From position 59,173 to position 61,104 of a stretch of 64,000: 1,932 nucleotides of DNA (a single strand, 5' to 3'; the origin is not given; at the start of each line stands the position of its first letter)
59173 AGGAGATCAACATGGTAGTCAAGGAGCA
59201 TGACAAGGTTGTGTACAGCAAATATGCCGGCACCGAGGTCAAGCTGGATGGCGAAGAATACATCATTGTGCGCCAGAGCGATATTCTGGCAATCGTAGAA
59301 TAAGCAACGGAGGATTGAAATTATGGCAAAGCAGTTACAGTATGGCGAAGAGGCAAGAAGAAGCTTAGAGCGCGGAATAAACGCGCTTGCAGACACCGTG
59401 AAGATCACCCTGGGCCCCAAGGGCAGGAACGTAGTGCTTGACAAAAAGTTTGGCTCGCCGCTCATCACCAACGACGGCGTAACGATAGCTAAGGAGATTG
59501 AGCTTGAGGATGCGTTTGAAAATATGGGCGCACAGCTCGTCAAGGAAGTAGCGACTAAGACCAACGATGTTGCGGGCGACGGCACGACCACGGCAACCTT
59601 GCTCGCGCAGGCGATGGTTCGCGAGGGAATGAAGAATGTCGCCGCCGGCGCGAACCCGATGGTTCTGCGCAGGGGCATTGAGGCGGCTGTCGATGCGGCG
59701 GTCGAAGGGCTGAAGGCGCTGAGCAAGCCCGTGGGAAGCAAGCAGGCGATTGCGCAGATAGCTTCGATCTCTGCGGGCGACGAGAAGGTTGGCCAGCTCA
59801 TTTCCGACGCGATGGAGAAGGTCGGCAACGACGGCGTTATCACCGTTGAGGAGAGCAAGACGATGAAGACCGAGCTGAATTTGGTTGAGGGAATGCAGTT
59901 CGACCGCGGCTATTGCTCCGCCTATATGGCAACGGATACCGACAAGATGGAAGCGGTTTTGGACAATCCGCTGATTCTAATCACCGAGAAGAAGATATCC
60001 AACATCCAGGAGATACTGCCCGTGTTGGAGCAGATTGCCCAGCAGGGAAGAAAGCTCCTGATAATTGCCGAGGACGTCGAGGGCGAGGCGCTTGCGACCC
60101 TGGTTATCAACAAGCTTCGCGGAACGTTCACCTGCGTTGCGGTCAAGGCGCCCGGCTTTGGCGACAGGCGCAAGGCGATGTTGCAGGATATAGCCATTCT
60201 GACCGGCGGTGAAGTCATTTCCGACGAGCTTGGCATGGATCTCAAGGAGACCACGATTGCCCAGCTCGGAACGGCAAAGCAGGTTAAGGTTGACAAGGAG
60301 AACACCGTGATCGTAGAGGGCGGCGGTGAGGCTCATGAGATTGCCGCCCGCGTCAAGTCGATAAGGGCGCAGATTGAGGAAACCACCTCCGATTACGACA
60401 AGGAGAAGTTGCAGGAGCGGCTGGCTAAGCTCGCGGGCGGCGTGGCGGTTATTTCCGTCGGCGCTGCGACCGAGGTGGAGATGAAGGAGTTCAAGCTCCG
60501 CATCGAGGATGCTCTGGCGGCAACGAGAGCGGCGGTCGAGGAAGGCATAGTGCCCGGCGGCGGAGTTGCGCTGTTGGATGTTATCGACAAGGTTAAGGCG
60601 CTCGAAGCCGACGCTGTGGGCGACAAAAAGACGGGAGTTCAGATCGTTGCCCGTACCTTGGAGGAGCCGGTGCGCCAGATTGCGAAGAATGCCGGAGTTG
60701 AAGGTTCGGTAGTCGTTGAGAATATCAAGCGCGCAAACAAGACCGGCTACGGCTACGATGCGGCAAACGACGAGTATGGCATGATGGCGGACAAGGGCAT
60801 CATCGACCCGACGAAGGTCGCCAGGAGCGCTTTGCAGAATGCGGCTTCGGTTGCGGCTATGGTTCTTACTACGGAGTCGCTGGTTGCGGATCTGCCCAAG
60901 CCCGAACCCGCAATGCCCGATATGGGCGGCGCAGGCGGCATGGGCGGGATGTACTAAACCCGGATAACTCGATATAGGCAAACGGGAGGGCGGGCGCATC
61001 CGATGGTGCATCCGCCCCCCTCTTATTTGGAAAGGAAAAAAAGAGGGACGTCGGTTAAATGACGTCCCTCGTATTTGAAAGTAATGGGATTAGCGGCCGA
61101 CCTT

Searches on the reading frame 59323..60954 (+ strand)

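Call 29: search_protein_families(library=pfam, proteins=[window:59323-60954:+], max_evalue=0.001)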
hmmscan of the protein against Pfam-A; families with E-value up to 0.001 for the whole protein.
window:59323-60954:+ (544 aa): 1 family
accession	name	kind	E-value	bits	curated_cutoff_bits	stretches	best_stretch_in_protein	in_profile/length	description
PF00118.29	Cpn60_TCP1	-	5.5e-77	260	34.3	1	22-522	1-487/490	TCP-1/cpn60 chaperonin family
